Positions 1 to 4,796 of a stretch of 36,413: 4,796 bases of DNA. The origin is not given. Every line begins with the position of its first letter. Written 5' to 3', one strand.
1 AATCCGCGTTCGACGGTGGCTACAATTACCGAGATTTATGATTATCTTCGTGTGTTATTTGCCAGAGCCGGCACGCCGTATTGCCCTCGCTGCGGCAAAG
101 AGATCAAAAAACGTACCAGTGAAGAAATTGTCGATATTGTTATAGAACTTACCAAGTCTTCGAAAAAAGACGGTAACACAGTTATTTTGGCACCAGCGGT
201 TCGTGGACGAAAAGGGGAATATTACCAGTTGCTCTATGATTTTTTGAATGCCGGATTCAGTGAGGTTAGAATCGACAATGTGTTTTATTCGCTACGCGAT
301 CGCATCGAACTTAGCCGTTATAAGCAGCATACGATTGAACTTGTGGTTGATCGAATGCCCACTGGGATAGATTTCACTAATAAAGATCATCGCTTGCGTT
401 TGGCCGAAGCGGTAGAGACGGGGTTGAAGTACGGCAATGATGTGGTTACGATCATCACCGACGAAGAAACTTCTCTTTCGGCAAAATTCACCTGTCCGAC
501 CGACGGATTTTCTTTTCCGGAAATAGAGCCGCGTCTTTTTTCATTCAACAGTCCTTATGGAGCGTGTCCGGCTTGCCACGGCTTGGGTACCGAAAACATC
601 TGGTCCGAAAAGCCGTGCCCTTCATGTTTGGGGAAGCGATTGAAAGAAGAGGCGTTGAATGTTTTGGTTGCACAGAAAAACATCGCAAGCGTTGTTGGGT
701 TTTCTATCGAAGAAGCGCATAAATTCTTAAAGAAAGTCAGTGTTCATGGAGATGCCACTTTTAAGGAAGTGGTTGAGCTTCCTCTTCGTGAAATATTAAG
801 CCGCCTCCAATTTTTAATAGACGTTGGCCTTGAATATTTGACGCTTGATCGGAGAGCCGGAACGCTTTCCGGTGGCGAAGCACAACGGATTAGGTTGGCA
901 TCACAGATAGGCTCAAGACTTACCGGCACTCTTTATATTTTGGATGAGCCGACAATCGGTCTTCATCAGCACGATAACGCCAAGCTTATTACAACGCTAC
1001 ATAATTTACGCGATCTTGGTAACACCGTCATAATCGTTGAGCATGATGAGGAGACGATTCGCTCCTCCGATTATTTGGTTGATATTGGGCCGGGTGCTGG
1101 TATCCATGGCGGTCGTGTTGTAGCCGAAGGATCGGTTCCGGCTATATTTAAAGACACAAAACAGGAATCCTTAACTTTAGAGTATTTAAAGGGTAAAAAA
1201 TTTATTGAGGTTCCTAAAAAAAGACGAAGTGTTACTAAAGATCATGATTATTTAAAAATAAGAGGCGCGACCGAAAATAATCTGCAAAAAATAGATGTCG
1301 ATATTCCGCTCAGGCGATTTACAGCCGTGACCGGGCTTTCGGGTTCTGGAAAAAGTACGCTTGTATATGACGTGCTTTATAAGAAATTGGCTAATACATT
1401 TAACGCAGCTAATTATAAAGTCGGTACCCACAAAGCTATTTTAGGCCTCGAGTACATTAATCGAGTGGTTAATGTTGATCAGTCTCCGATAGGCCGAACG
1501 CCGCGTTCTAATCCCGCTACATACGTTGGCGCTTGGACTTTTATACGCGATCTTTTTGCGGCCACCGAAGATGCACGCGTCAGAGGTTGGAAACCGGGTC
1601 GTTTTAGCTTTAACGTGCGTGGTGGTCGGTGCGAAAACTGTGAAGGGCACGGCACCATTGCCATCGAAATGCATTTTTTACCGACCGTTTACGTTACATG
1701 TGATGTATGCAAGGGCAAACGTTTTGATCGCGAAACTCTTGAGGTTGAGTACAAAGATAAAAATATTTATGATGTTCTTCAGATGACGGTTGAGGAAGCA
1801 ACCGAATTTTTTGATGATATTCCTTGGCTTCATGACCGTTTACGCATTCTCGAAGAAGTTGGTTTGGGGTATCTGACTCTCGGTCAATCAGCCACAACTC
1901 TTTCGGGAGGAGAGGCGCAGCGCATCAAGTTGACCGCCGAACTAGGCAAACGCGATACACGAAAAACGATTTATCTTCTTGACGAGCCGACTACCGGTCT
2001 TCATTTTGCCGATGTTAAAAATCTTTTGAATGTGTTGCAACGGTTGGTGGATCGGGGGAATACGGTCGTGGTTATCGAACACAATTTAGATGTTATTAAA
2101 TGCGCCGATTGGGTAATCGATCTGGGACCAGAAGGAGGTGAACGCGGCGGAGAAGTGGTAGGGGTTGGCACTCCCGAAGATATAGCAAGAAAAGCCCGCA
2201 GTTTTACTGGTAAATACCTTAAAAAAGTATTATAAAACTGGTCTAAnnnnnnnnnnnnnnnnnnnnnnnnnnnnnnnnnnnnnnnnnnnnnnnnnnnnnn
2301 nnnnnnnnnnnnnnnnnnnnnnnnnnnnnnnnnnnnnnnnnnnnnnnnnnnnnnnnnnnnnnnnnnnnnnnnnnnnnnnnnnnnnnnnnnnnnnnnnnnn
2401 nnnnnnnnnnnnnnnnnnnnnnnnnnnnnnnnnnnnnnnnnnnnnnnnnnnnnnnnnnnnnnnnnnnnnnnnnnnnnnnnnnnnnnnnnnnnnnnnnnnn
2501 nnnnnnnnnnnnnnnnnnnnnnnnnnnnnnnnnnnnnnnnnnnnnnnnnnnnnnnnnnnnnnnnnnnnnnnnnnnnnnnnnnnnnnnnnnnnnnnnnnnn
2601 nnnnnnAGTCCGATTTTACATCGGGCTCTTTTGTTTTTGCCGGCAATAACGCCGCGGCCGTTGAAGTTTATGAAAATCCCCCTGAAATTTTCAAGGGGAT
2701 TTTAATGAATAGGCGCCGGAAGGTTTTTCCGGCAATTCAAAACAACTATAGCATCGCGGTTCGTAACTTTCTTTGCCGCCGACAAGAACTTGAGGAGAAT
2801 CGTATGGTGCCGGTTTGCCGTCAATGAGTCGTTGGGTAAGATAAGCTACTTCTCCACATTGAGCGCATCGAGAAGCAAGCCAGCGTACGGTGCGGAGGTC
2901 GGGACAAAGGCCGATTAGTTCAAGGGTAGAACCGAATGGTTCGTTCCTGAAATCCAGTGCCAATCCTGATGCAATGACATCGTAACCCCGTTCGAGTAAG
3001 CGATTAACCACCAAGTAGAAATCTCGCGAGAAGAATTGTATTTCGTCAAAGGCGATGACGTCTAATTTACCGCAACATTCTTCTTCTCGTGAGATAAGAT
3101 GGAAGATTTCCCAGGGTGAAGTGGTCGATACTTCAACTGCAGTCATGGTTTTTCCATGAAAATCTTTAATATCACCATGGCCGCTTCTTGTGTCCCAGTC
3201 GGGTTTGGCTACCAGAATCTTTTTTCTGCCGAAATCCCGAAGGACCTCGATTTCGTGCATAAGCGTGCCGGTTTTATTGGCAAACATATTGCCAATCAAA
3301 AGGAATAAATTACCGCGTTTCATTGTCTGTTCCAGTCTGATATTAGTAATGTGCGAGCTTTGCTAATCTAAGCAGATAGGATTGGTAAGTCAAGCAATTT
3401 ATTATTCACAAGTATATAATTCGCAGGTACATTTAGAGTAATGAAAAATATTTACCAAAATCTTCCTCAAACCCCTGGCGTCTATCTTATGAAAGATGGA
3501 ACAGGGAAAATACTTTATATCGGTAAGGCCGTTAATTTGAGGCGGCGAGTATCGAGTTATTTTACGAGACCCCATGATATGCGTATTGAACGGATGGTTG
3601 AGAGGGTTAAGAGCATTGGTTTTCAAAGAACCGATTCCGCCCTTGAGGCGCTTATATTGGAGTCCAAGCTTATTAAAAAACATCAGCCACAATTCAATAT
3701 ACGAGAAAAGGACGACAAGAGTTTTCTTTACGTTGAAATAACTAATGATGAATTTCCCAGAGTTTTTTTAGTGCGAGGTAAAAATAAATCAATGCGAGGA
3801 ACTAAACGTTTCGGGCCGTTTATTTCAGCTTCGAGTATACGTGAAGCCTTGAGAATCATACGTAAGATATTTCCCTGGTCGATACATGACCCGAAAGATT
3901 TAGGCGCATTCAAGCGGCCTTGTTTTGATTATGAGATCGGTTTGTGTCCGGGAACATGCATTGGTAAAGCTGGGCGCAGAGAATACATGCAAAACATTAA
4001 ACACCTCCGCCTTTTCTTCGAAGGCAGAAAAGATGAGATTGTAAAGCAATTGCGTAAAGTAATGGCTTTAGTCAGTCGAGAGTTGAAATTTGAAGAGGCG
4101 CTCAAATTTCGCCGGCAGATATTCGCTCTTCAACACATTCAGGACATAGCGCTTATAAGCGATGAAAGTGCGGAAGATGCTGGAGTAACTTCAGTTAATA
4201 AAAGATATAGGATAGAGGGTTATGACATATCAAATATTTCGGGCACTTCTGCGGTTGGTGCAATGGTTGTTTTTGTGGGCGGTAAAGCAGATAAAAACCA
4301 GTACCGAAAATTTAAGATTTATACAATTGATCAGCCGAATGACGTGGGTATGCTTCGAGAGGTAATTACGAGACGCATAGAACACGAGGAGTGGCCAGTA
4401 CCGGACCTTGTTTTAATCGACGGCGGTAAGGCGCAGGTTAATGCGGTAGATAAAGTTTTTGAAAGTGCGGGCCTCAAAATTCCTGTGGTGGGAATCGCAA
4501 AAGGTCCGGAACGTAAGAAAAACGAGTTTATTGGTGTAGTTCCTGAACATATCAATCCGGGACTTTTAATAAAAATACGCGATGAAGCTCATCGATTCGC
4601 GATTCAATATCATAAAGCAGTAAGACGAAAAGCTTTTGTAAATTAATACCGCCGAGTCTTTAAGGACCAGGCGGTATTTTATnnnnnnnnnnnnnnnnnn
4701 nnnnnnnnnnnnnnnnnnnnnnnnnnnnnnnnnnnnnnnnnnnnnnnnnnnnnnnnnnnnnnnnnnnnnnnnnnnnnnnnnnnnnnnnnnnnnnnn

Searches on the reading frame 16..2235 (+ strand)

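Call 8: search_protein_families(library=pfam, proteins=[window:16-2235:+], max_evalue=0.001)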
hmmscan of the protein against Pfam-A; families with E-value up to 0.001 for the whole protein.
window:16-2235:+ (739 aa): 6 families
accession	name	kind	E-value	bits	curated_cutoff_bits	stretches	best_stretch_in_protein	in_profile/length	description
PF17760.6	UvrA_inter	-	5.7e-24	84.5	23.3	1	34-148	2-107/109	UvrA interaction domain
PF00005.33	ABC_tran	-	5e-14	53.5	25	0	609-660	86-137/137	ABC transporter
PF02463.25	SMC_N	-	4.2e-08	33.3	40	0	155-357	135-211/220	RecF/RecN/SMC N terminal domain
PF00684.25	DnaJ_CXXCXGXG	-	1.2e-05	25.9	32.7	0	538-568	17-50/65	DnaJ central domain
PF13304.12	AAA_21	-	3.5e-05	24.5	27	0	638-686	247-295/304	AAA domain, putative AbiEii toxin, Type IV TA system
PF13555.12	AAA_29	-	0.00014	22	27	1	427-465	16-57/61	P-loop containing region of AAA domain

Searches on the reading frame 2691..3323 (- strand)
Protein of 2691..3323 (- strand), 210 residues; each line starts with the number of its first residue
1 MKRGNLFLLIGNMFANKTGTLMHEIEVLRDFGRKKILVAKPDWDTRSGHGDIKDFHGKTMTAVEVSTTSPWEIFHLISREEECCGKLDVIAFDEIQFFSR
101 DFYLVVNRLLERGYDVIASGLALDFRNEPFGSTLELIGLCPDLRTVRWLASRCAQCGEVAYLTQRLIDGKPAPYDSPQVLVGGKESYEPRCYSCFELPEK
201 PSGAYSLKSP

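Call 9: search_protein_families(library=pfam, proteins=[window:2691-3323:-], max_evalue=0.01)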
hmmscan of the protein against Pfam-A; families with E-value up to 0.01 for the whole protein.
window:2691-3323:- (210 aa): 1 family
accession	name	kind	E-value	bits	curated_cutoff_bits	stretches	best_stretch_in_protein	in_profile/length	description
PF00265.24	TK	-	1.2e-29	103.8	20.6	1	5-195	2-176/176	Thymidine kinase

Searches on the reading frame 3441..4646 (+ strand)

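Call 8: search_protein_families(library=pfam, proteins=[window:3441-4646:+], max_evalue=0.001)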
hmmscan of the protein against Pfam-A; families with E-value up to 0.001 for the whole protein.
window:3441-4646:+ (401 aa): 2 families
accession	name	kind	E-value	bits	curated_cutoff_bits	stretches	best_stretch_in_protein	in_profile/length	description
PF08459.17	UvrC_RNaseH_dom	-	6.1e-44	150.1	22.3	1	254-388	9-159/159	UvrC RNAse H endonuclease domain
PF01541.30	GIY-YIG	-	3e-08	34.3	22.6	1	13-83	3-74/78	GIY-YIG catalytic domain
